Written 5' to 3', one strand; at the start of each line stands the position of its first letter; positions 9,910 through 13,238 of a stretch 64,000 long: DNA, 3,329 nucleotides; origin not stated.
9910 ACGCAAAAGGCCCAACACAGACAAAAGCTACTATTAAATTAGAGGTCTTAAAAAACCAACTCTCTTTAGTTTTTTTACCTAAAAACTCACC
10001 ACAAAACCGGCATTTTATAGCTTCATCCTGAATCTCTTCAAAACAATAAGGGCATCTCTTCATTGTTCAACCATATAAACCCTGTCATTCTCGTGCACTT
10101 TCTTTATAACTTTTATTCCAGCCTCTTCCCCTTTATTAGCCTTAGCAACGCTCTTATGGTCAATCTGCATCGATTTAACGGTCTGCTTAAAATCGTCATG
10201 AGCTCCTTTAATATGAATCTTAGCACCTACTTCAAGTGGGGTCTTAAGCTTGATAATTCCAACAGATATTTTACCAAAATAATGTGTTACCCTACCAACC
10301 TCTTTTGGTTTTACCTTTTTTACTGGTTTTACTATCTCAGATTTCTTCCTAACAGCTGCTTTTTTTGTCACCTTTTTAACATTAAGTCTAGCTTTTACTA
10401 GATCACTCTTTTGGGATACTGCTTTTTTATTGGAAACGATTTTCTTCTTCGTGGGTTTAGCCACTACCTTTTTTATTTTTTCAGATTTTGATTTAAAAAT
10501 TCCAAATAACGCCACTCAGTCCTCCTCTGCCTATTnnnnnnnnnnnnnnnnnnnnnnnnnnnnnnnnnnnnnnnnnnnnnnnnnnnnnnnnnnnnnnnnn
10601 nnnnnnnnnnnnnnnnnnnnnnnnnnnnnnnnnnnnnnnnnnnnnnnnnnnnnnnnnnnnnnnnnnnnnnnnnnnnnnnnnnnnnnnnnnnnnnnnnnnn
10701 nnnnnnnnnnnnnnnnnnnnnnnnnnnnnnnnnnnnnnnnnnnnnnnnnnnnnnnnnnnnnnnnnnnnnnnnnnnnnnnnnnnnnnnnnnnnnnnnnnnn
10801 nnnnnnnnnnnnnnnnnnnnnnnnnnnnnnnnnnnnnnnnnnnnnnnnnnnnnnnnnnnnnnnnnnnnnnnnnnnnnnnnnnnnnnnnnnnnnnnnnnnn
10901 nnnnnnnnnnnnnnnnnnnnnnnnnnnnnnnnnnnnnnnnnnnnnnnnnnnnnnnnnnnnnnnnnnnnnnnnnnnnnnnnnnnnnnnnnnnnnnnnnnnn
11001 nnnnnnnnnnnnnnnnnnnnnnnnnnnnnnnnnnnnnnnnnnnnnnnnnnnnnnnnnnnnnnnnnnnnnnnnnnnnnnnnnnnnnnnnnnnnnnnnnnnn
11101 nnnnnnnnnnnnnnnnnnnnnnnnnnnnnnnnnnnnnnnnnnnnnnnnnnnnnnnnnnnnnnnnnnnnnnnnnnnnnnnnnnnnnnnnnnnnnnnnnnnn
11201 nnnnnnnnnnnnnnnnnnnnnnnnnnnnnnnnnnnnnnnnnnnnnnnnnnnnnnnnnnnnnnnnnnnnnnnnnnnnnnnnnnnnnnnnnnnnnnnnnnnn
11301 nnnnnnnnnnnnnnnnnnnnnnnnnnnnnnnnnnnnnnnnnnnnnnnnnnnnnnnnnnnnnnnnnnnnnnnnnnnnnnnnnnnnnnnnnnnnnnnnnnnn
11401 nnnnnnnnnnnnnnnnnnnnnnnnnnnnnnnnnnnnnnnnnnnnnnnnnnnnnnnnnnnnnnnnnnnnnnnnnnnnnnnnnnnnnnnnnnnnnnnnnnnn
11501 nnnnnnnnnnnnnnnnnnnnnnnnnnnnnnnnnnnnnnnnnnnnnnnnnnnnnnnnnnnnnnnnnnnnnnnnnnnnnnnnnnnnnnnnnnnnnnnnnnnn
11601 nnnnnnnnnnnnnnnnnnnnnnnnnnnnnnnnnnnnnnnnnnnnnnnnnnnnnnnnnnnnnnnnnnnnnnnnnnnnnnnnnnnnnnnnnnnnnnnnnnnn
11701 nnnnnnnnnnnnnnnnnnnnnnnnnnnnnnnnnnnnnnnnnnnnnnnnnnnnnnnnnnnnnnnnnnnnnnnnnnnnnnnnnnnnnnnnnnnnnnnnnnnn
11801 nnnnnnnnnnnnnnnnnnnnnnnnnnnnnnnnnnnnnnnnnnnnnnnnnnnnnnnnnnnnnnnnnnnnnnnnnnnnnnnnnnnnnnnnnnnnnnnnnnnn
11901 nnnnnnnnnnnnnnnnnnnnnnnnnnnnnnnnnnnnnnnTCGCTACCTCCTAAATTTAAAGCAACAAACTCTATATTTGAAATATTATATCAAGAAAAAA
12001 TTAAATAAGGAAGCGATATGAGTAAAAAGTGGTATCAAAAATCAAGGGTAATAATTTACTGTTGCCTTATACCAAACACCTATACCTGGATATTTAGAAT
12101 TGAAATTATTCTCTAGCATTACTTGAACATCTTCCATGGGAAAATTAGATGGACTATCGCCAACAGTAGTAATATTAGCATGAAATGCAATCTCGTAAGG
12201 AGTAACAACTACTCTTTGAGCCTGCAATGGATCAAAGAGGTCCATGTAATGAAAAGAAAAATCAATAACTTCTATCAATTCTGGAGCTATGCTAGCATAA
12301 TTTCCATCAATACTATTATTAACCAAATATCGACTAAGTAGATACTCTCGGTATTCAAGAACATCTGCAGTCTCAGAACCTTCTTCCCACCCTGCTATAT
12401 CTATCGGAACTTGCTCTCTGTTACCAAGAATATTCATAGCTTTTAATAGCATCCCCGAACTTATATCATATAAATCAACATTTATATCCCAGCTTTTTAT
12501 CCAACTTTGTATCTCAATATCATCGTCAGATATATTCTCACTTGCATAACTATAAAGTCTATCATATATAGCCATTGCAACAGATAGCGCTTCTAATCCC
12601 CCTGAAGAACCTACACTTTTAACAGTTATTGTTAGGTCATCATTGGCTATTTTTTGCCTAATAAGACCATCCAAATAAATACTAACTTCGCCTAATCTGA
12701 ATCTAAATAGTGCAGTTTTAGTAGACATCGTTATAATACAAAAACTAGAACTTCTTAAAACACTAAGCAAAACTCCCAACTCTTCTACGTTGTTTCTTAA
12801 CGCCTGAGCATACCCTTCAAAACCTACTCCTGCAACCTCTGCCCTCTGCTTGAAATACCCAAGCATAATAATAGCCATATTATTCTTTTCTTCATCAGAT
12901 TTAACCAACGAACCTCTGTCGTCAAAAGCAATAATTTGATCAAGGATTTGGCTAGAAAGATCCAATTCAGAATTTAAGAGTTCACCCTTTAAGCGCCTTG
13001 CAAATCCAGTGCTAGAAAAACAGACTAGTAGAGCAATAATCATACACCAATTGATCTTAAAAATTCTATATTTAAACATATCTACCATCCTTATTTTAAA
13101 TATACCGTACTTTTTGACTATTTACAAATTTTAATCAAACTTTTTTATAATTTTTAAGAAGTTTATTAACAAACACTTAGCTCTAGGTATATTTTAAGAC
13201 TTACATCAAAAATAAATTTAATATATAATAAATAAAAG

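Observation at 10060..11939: Apparent operon: beta-CASP RNase, then a histone-H1-like lysine-rich protein fused to an EF-Tu-domain-2-like barrel, then a zinc-ribbon membrane protein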

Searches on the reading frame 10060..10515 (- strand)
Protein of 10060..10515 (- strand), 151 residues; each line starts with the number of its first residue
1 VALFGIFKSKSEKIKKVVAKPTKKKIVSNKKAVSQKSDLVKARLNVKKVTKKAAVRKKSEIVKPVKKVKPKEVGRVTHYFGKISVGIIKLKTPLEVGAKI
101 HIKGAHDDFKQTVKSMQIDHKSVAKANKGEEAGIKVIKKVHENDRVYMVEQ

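Call 3: search_protein_families(library=pfam, proteins=[window:10060-10515:-], max_evalue=0.1)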
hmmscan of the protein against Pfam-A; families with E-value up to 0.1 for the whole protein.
window:10060-10515:- (151 aa): 2 families
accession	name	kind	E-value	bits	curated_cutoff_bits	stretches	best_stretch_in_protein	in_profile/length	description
PF03144.31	GTP_EFTU_D2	-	0.035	15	30.3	1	94-136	13-58/73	Elongation factor Tu domain 2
PF09343.15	DUF2460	-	0.063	13.2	30.4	1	36-107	99-174/205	Conserved hypothetical protein 2217 (DUF2460)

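Call 4: search_protein_families(library=ncbifam, proteins=[window:10060-10515:-], max_evalue=0.1)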
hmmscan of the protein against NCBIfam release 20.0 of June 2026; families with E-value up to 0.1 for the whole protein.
window:10060-10515:- (151 aa): 0 families

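Call 5: find_homologous_proteins(query=window:10060-10515:-)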
Query window:10060-10515:- (151 aa): 198 proteins with E <= 0.001 among 438 candidates; the best 120 are listed.
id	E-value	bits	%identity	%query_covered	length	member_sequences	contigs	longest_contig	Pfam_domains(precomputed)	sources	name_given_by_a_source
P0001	1.6e-82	292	100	100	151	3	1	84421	-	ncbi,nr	ncbi:MAG: hypothetical protein P9X27_01345 [Candidatus Kaelpia aquatica]|nr:hypothetical protein [Ca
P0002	1.3e-45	173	61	100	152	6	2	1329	-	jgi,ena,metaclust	metaclust:\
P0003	2.7e-45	172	62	99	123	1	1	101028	-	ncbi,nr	ncbi:MAG: translation elongation factor-like protein [Candidatus Kaelpia imicola]|nr:translation elo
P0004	1.2e-43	167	62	100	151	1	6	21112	-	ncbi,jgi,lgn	jgi:translation elongation factor EF-Tu-like GTPase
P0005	4.4e-43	165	81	59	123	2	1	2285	-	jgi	-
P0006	3.0e-42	162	59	99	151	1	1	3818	-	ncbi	-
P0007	6.7e-32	129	72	52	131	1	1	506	-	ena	-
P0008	8.6e-32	128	73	52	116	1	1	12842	-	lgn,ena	-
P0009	5.1e-31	126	60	68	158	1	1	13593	-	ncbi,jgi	-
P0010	5.4e-31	126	72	52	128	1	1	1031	-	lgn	-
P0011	7.3e-31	125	58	74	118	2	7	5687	-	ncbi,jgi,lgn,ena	-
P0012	7.6e-31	125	68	58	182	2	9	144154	-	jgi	-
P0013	1.0e-30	125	71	56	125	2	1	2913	-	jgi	-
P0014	1.6e-30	124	68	54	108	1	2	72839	-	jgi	-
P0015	2.2e-30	124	75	52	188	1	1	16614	-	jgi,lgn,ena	-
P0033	3.7e-29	120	67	58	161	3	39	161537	-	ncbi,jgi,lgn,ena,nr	ncbi:MAG: hypothetical protein P9M02_00855 [Candidatus Susulua stagnicola]|nr:hypothetical protein [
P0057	3.9e-27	113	67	54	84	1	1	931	PF03144.32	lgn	-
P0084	1.7e-25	108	67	52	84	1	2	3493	PF03144.32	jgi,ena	-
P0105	3.7e-24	104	62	56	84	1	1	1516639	-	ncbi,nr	ncbi:MAG: translation elongation factor-like protein [Candidatus Omnitrophota bacterium]|nr:MAG: tra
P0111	8.5e-24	102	63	54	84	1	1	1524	PF03144.32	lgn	-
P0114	1.2e-23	102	61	56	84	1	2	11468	PF03144.32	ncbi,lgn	-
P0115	1.3e-23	102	61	54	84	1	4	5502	PF03144.32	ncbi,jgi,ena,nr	ncbi:MAG: hypothetical protein B6D55_06905 [Candidatus Omnitrophica bacterium 4484_70.2]|nr:MAG: hyp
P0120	2.4e-23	101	61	53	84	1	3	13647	PF03144.32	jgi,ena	jgi:putative protease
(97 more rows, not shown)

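Call 6: search_solved_structures(query=window:10060-10515:-, max_evalue=10, show_alignments=3)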
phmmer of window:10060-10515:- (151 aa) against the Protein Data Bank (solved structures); distinct sequences matched with E-value up to 10: 1.
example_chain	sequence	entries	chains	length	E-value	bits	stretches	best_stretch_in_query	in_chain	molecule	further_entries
3gty_S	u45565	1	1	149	0.81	13.4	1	18-79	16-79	30S ribosomal protein S7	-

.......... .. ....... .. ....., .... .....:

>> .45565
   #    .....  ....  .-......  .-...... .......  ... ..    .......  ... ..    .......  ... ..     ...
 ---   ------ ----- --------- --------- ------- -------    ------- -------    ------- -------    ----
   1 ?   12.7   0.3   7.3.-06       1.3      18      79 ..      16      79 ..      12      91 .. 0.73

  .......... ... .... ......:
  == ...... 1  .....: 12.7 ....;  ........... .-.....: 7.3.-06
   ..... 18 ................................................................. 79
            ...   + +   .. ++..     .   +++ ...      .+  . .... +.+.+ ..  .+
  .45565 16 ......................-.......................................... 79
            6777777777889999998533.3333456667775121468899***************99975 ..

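Call 8: find_encoding_contigs(protein=P0003, flank=5000, max_places=2)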
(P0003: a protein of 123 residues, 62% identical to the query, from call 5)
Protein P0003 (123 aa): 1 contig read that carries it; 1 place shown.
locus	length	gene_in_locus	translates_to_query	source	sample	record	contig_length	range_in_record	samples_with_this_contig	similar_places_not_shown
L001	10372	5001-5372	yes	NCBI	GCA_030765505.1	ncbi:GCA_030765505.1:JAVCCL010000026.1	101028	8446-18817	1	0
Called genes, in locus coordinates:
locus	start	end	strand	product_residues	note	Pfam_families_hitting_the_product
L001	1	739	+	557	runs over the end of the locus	PF02776:TPP_enzyme_N, PF00205:TPP_enzyme_M, PF02775:TPP_enzyme_C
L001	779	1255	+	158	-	PF01842:ACT, PF22629:ACT_AHAS_ss, PF13710:ACT_5, PF10369:ALS_ss_C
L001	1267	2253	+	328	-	PF03807:F420_oxidored (faint), PF07991:KARI_N, PF01450:KARI_C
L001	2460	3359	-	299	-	PF06691:DUF1189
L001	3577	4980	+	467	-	PF00753:Lactamase_B, PF12706:Lactamase_B_2 (faint), PF16661:Lactamase_B_6, PF10996:Beta-Casp, PF07521:RMMBL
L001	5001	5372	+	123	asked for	-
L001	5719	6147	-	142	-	PF27311:AF_1994_N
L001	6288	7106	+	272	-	PF05170:AsmA, PF05359:DUF748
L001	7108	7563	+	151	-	PF00300:His_Phos_1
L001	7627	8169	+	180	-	-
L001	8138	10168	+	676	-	-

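Call 9: find_encoding_contigs(protein=P0033, flank=5000, max_places=2)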
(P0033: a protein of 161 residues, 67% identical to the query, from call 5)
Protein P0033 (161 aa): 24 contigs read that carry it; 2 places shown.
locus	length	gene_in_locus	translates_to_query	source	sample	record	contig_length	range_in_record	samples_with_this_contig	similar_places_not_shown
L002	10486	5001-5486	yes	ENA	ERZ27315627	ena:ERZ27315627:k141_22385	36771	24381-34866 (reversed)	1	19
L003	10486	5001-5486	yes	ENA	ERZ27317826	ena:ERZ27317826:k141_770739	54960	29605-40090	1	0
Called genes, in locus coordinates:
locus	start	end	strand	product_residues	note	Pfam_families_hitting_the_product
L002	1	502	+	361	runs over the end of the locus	PF00465:Fe-ADH (faint), PF13685:Fe-ADH_2 (weak), PF01761:DHQ_synthase, PF24621:DHQS_C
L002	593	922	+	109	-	PF07238:PilZ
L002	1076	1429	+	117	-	PF07238:PilZ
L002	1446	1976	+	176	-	PF14385:DUF4416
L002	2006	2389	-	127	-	PF00072:Response_reg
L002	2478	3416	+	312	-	PF13353:Fer4_12 (weak), PF04055:Radical_SAM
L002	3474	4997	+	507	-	PF02511:Thy1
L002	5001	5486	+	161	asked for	-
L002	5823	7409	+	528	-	PF00270:DEAD, PF04851:ResIII, PF00271:Helicase_C, PF03880:DbpA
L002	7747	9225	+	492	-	PF07690:MFS_1, PF13347:MFS_2, PF07690:MFS_1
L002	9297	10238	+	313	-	-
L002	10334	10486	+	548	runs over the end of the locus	PF13091:PLDc_2, PF00614:PLDc (faint), PF13091:PLDc_2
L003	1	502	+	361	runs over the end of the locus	PF00465:Fe-ADH (faint), PF13685:Fe-ADH_2 (weak), PF01761:DHQ_synthase, PF24621:DHQS_C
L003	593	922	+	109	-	PF07238:PilZ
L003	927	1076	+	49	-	-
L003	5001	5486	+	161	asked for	-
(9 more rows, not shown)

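Call 10: find_encoding_contigs(protein=P0105, flank=5000, max_places=2)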
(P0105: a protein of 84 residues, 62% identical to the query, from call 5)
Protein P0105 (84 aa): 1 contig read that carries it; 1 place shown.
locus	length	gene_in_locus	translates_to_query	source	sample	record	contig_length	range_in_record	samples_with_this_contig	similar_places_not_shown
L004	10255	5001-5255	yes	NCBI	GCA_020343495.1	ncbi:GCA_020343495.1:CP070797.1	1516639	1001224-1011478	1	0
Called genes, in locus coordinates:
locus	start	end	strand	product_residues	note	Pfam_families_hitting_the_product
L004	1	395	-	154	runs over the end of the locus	PF05168:HEPN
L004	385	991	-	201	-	PF01909:NTP_transf_2 (weak), PF18765:Polbeta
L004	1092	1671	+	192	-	PF00702:Hydrolase (weak)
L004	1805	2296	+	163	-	-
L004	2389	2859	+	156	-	PF01035:DNA_binding_1 (faint)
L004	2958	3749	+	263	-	-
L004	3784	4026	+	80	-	-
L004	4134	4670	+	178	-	-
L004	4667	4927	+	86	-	PF11731:Cdd1, PF04994:TfoX_C, PF14520:HHH_5 (weak)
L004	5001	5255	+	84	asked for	-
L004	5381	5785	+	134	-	-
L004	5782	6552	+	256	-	PF00565:SNase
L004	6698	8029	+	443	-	PF00587:tRNA-synt_2b, PF03129:HGTP_anticodon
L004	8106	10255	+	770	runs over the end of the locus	PF01326:PPDK_N, PF00391:PEP-utilizers, PF02896:PEP-utilizers_C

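Call 19: predict_structure(alignment_id=A1)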
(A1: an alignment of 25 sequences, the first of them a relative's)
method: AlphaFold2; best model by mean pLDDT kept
length: 151 residues; sequences in the alignment: 25
mean_pLDDT: 77.3   pTM: 0.53
mean pLDDT of the five models: 77.3, 76.8, 75.7, 75.1, 73.4
residues with pLDDT >= 90: 77; 70-90: 7; 50-70: 57; < 50: 10
segments of 3 or more residues with pLDDT < 50: none
pLDDT, mean of each block of 10 residues (from residue 1): 60 57 52 51 52 57 69 96 95 96 93 96 97 96 94 61
secondary structure, 60 per line:
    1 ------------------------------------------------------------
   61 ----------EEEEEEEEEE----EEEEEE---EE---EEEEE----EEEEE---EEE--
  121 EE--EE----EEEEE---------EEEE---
elements in order: E71-80 E85-90 E99-103 E108-112 E116-118 E131-135 E145-148

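Call 22: fold_search(model_id=the predicted structure, library=pdb)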
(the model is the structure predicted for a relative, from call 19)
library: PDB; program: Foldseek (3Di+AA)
matches with E <= 10: 1068; with E <= 0.001: 29
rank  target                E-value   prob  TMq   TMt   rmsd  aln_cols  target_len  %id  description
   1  4he5                  1.9e-05  1.00  0.50  0.90   0.9        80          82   12  Crystal structure of the selenomethionine variant of the C-terminal domain of Geobacillus thermoleovorans putative U32 p (released 2012-11-14)
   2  4he6                  2.7e-05  1.00  0.51  0.84   1.2        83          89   12  Crystal structure of the C-terminal domain of Geobacillus thermoleovorans putative U32 peptidase (released 2012-11-14)
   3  1d2e_A                1.2e-04  1.00  0.41  0.18   3.4        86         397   19  CRYSTAL STRUCTURE OF MITOCHONDRIAL EF-TU IN COMPLEX WITH GDP (released 1999-09-28)
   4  9hfo_7                1.4e-04  1.00  0.46  0.14   3.2        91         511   15  Translation-initiation state of human mitochondrial ribosome small subunit (State G) (released 2025-04-23)
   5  6gaz_BC               2.5e-04  1.00  0.46  0.13   3.2        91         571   15  Unique features of mammalian mitochondrial translation initiation revealed by cryo-EM. This file contains the 28S rib (released 2018-08-08)
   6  9v5s_B                2.9e-04  1.00  0.42  0.18   3.2        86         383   22  Crystal structure of EF-Tu from Mycoplasma pneumoniae (released 2025-10-29)
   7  4iw3_K                4.5e-04  1.00  0.43  0.19   6.7        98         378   19  Crystal structure of a Pseudomonas putida prolyl-4-hydroxylase (P4H) in complex with elongation factor Tu (EF-Tu) (released 2014-01-29)
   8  7csl_A                4.7e-04  1.00  0.41  0.16   3.4        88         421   18  Crystal structure of the archaeal EF1A-EF1B complex (released 2021-06-23)
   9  7unv_x                5.0e-04  1.00  0.46  0.13   2.7        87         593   16  Pseudomonas aeruginosa 70S ribosome initiation complex bound to IF2-GDPCP (structure II-A) (released 2022-06-22)
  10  1xb2_A                5.0e-04  1.00  0.42  0.19   3.3        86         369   19  Crystal Structure of Bos taurus mitochondrial Elongation Factor Tu/Ts Complex (released 2004-11-23)
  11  4pc1_A                5.5e-04  1.00  0.45  0.20   2.8        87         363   20  Elongation Factor Tu:Ts complex with a bound phosphate (released 2015-05-06)
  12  1aip_A                6.1e-04  1.00  0.41  0.19   6.2        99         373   18  EF-TU EF-TS COMPLEX FROM THERMUS THERMOPHILUS (released 1997-10-22)
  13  2c78                  6.8e-04  1.00  0.43  0.18   3.4        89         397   20  EF-Tu complexed with a GTP analog and the antibiotic pulvomycin (released 2006-03-16)
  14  4iw3_B                6.8e-04  1.00  0.43  0.19   6.6        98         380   19  Crystal structure of a Pseudomonas putida prolyl-4-hydroxylase (P4H) in complex with elongation factor Tu (EF-Tu) (released 2014-01-29)
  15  9v5s_A                7.6e-04  1.00  0.42  0.18   6.9        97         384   23  Crystal structure of EF-Tu from Mycoplasma pneumoniae (released 2025-10-29)
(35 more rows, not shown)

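Call 44: search_protein_families(library=pfam, alignment_id=A4, max_evalue=0.00001)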
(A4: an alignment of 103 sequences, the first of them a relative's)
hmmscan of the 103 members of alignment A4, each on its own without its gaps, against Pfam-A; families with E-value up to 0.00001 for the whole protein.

A. member 1, L001:2460-3356:- (298 aa): 1 family
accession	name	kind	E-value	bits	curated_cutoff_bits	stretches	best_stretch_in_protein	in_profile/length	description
PF06691.16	DUF1189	-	2.7e-23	83.2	28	1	7-267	9-243/244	Protein of unknown function (DUF1189)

B. families by the number of members that match (of 103 scanned): 89 families (the first 25 are shown)
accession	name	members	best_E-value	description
PF04055.27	Radical_SAM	5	2.9e-24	Radical SAM superfamily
PF01541.30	GIY-YIG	3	1.2e-20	GIY-YIG catalytic domain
PF13353.11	Fer4_12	3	2.8e-07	4Fe-4S single cluster domain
PF00850.24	Hist_deacetyl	2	6.6e-75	Histone deacetylase domain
PF03222.19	Trp_Tyr_perm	2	3.8e-60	Tryptophan/tyrosine permease family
PF21269.3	TreT_GT1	2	1.2e-56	Trehalose synthase, N-terminal domain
PF00270.35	DEAD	2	1.8e-49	DEAD/DEAH box helicase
PF20393.3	Pro_CA_2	2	1.2e-45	Putative carbonic anhydrase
PF03783.19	CsgG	2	8.5e-40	Curli production assembly/transport component CsgG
PF04536.20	TPM_phosphatase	2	1.9e-37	TPM domain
PF00271.37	Helicase_C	2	4.8e-35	Helicase conserved C-terminal domain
PF07690.21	MFS_1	2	3.5e-33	Major Facilitator Superfamily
PF01588.26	tRNA_bind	2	4e-33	Putative tRNA binding domain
PF00534.26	Glycos_transf_1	2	1.5e-32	Glycosyl transferases group 1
PF00072.30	Response_reg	2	3.8e-32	Response regulator receiver domain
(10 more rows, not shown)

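Call 65: search_protein_families(library=padloc, proteins=[window:10060-10515:-], max_evalue=0.001)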
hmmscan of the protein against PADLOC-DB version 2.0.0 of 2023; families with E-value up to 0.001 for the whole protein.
window:10060-10515:- (151 aa): 0 families

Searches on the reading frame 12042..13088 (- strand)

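Call 3: search_protein_families(library=pfam, proteins=[window:12042-13088:-], max_evalue=0.1)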
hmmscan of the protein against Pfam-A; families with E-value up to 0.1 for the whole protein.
window:12042-13088:- (348 aa): 1 family
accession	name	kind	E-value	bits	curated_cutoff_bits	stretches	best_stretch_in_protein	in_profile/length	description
PF01739.24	CheR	-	0.051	13.5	27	0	149-191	28-72/195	CheR methyltransferase, SAM binding domain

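Call 4: search_protein_families(library=ncbifam, proteins=[window:12042-13088:-], max_evalue=0.1)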
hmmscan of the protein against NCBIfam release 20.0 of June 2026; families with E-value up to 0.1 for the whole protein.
window:12042-13088:- (348 aa): 0 families
